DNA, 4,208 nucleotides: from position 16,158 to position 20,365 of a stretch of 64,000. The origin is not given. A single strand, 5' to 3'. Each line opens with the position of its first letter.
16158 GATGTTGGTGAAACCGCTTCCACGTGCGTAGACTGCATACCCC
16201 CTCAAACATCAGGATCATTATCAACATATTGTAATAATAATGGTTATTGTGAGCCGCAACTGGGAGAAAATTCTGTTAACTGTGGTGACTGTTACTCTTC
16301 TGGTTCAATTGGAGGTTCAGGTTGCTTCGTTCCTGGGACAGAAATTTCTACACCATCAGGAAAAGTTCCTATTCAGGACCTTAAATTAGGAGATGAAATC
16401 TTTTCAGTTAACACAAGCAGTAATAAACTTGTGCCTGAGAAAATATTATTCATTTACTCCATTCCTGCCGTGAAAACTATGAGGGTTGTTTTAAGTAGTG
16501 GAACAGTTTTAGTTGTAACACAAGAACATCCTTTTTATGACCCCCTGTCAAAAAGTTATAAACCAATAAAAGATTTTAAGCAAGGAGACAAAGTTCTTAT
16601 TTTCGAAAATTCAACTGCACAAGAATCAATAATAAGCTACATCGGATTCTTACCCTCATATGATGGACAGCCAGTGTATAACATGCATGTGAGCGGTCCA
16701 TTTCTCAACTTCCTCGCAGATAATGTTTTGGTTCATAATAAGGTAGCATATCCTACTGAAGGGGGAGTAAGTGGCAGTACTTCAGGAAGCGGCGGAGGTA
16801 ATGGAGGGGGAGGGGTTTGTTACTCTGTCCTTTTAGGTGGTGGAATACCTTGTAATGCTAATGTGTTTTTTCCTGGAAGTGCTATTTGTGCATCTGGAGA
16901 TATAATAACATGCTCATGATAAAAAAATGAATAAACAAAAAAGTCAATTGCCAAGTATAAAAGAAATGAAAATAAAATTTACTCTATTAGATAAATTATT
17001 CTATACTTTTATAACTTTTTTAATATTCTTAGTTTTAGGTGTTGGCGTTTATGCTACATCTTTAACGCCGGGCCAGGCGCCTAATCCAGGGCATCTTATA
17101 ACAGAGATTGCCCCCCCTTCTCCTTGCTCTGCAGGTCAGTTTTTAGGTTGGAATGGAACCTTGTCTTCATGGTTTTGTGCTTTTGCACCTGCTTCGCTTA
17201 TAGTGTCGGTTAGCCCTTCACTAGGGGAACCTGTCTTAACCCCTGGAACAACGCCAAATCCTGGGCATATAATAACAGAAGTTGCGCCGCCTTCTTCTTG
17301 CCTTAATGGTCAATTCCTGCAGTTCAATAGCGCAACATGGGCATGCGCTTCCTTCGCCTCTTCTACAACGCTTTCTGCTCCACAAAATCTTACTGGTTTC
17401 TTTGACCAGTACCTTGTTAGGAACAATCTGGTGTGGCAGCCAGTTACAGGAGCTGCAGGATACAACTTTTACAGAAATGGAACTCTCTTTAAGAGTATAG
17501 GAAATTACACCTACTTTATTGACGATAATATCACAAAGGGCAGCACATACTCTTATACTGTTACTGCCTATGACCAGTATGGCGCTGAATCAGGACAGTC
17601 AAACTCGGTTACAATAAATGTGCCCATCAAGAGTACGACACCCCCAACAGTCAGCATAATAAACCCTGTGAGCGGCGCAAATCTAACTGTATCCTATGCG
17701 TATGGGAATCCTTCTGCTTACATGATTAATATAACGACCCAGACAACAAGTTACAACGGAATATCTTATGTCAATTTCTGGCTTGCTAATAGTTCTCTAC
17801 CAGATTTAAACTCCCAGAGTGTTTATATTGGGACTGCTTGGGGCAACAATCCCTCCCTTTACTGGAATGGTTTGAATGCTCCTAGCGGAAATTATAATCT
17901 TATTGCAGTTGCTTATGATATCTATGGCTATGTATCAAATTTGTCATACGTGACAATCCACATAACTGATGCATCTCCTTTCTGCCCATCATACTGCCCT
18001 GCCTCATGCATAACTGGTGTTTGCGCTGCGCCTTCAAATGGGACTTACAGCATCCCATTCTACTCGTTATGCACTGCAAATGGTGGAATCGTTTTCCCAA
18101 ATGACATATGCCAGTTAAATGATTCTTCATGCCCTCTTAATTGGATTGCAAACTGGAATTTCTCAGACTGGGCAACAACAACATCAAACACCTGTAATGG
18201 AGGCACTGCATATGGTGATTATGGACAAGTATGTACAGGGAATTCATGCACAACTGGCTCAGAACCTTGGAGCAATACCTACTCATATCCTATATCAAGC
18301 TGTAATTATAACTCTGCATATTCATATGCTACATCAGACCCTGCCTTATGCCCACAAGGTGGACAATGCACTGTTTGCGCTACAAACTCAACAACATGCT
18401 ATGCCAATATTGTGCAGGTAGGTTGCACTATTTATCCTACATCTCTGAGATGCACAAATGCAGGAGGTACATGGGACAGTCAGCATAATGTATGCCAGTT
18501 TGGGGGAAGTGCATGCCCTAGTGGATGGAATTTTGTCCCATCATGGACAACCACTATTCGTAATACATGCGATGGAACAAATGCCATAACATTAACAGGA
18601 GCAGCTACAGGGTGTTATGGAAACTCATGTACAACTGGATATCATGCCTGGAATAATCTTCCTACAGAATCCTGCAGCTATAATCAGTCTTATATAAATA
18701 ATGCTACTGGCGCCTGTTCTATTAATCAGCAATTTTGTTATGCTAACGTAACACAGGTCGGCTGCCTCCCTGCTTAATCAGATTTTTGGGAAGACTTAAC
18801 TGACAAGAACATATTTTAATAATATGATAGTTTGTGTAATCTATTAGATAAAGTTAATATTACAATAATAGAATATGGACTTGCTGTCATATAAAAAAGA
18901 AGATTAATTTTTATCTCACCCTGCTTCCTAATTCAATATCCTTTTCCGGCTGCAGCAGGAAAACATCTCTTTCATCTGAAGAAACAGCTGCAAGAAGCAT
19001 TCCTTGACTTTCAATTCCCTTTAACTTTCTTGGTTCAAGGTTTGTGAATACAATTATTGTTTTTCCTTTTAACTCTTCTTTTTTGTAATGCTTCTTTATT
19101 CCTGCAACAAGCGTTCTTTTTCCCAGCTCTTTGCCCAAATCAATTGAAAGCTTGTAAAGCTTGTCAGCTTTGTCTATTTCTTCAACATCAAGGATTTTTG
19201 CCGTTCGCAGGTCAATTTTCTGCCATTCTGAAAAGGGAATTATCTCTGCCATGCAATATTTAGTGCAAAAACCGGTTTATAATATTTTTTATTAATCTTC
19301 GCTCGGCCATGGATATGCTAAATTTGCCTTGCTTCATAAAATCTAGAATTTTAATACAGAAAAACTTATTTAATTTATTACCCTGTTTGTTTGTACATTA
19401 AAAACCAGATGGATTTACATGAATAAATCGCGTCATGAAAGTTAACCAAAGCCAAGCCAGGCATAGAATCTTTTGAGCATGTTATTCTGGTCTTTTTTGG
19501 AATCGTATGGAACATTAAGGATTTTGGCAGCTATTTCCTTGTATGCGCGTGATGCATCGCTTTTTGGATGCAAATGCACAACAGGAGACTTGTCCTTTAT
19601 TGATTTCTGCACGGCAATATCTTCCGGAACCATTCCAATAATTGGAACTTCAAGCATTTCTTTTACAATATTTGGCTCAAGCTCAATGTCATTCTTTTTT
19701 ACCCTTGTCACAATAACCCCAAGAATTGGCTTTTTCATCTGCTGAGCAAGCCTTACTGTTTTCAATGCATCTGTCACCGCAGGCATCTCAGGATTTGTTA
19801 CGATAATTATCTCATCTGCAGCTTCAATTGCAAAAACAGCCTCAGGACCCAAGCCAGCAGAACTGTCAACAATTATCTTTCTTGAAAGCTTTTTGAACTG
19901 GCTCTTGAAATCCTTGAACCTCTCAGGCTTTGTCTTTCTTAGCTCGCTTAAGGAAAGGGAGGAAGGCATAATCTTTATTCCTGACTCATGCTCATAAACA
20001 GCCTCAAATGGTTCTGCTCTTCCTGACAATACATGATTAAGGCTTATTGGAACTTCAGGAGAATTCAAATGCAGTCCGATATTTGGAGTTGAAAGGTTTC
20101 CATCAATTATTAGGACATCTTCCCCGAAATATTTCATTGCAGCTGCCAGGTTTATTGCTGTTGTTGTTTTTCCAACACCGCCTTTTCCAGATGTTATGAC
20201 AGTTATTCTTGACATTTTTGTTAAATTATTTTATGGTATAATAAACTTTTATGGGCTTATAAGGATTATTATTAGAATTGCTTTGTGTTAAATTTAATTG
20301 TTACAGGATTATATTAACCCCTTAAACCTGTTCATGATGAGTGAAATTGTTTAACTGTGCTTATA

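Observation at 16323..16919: Intein-like Hint/BIL domain inside a secreted cysteine-rich protein, followed by a Gly/Cys-rich 59-aa tail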

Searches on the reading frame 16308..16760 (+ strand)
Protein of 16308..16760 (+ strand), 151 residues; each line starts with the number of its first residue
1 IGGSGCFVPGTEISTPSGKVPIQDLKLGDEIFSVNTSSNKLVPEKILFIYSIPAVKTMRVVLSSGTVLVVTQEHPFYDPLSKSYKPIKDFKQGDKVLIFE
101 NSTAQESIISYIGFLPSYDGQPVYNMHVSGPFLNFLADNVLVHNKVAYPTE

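Call 40: find_related_loci(query=A3, collection=genome_contigs, flank=4000)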
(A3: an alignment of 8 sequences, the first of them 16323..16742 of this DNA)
Query A3 (140 aa) in genome_contigs; peptide patterns used: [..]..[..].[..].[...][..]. (x = any residue, [..] = any of these).
17 stretches matched a pattern; 6 encode a relative of the query (tblastn E <= 1e-3); 6 distinct loci.
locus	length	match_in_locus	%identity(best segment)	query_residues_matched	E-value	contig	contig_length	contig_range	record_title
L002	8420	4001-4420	51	2-140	2e-45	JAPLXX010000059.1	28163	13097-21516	MAG: Candidatus Pacearchaeota archaeon isolate LacPavin_0920_SED2_MAG_35_12 LacPavin_0920_SED2_scaffold_605234, whole ge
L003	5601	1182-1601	44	1-139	5e-33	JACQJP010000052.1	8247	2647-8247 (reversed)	MAG: Elusimicrobia bacterium isolate NC_groundwater_1154_Ag_S-0.1um_58_61 S_p1_S3_coassembly_k141_2392577, whole genome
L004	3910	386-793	38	1-140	5e-26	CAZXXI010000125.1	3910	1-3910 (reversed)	MAG TPA_asm: uncultured Muribaculaceae bacterium isolate SRP287540_co1_294 genome assembly, contig: NODE_25223_length_39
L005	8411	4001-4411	31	1-140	1e-22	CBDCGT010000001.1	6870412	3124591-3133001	MAG: Myxococcota bacterium isolate b90a6253-9085-4fdc-b07f-f19b09a9488d genome assembly, contig: contig_1, whole genome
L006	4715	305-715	31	1-140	7e-17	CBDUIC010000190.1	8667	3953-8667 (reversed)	MAG TPA_asm: uncultured bacterium isolate SRR22808118_concoct_56 genome assembly, contig: ERZ25043431.6446, whole genome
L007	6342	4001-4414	28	1-139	1e-10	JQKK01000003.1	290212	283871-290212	Lachnospiraceae bacterium MA2020 T348DRAFT_scaffold00002.2_C, whole genome shotgun sequence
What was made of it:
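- Tried and rejected: A tighter 8-sequence Hint alignment gave only 6 loci (call 40).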

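Call 58: find_homologous_proteins(query=window:16308-16760:+, max_evalue=0.00001)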
Query window:16308-16760:+ (151 aa): 1 proteins with E <= 0.00001 among 17 candidates.
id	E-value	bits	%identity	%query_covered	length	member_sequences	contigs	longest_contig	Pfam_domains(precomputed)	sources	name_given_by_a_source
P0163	1.2e-6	46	33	98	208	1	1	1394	PF07591.16,PF14890.12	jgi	-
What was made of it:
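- Tried and rejected: Word-index search with the Hint domain alone: it returned one weak hit and missed even the self-match, so I did not use it (call 58).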

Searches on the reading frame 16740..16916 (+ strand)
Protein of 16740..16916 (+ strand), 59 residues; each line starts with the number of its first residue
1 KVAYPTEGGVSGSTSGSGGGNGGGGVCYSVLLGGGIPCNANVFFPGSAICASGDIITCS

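Call 44: search_protein_families(library=pfam, proteins=[window:16740-16916:+], max_evalue=1)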
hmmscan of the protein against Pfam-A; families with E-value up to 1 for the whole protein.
window:16740-16916:+ (59 aa): 0 families
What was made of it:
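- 16818..16916 (+): Four-Cys C-terminal module, residues 410-442: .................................. No Pfam hit (call 44).
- The tail shows no sterol- or adduct-recognition region homology (call 44).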

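Call 57: find_homologous_proteins(query=window:16773-16916:+, max_evalue=10)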
Query seq(48 aa): 1 candidates shared short words with the query, none scored E <= 10.
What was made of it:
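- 16818..16916 (+): The tail query (residues 395-442) found no homologue (call 57).
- On Hedgehog/Hog domain: The tail has no similarity to anything (calls 44, 57).
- Closest known: Pretoxin HINT domain. Different: The C-flank is a 59-residue Gly/Cys peptide with no toxin homology (calls 44, 57).
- The tail matches no toxin or any other family (calls 44, 57).
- Tried and rejected: A 48-aa query found nothing, not even the orthologue, probably because of low complexity (call 57).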

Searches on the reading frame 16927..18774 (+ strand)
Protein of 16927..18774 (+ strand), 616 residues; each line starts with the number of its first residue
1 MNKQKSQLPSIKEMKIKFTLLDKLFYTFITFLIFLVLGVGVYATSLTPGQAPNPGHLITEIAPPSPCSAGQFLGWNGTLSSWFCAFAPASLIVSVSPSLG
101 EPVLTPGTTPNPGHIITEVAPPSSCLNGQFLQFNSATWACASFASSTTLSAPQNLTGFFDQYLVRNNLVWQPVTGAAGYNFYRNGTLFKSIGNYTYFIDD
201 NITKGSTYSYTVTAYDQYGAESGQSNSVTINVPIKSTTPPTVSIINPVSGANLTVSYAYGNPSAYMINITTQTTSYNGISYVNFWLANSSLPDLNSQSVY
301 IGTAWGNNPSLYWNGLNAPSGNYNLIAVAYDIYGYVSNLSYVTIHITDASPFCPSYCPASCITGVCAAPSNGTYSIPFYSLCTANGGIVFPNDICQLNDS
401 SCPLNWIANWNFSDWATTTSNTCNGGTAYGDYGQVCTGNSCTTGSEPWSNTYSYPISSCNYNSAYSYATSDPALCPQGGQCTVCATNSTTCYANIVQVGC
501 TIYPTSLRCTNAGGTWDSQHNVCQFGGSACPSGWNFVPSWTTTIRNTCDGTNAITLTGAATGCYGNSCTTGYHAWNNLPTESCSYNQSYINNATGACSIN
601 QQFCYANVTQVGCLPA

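Call 3: search_protein_families(library=pfam, proteins=[window:16927-18774:+], max_evalue=1)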
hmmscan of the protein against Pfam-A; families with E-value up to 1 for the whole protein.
window:16927-18774:+ (616 aa): 2 families
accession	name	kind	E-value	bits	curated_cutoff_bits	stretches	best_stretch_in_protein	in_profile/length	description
PF17957.7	Big_7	-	0.015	16.4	24.1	1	240-325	1-68/70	Bacterial Ig domain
PF18370.7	RGI_lyase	-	0.015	16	27.8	1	178-215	34-71/86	Rhamnogalacturonan I lyases beta-sheet domain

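Call 29: search_protein_families(library=ncbifam, proteins=[window:16927-18774:+], max_evalue=0.001)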
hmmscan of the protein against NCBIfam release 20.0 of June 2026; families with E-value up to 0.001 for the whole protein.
window:16927-18774:+ (616 aa): 0 families

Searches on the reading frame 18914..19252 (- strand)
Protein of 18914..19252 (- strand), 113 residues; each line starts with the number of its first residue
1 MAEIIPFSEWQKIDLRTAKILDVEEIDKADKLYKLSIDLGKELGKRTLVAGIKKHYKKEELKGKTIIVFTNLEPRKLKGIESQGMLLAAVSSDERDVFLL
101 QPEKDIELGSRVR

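Call 85: search_protein_families(library=pfam, proteins=[window:18914-19252:-], max_evalue=0.001)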
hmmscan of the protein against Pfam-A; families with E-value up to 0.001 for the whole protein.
window:18914-19252:- (113 aa): 1 family
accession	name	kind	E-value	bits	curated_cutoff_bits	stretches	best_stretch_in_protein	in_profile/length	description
PF01588.26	tRNA_bind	-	1.2e-28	99.5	27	1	15-111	1-96/96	Putative tRNA binding domain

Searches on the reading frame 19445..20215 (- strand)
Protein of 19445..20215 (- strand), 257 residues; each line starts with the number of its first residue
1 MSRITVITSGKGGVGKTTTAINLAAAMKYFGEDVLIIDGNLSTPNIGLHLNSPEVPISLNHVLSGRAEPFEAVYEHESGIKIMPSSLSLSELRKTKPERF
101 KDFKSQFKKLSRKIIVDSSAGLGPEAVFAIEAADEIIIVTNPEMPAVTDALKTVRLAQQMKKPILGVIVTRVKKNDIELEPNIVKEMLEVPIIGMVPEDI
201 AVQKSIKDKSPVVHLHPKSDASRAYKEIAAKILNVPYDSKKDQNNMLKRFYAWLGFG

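Call 85: search_protein_families(library=pfam, proteins=[window:19445-20215:-], max_evalue=0.001)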
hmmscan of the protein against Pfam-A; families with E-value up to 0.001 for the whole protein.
window:19445-20215:- (257 aa): 7 families
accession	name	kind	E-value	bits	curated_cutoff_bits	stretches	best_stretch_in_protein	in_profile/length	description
PF01656.29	CbiA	-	1.3e-20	74.1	25.4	1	6-212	2-125/125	CobQ/CobB/MinD/ParA nucleotide binding domain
PF10609.15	ParA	-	1.9e-19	70.5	27.1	1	3-232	4-245/246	NUBPL iron-transfer P-loop NTPase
PF13614.12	AAA_31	-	5.5e-17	62.7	27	1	3-162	2-172/177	AAA domain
PF00142.24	Fer4_NifH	-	1.2e-13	51.6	25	2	131-235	139-247/271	4Fe-4S iron sulfur cluster binding proteins, NifH/frxC family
PF06564.18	CBP_BcsQ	-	5.6e-09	36.3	21.3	1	7-231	6-232/234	Cellulose biosynthesis protein BcsQ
PF13500.12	AAA_26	-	2.1e-07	31.5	27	1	135-203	130-195/198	AAA domain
PF02374.21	ArsA_ATPase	-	0.00018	21.3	24.3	1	6-37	4-35/305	Anion-transporting ATPase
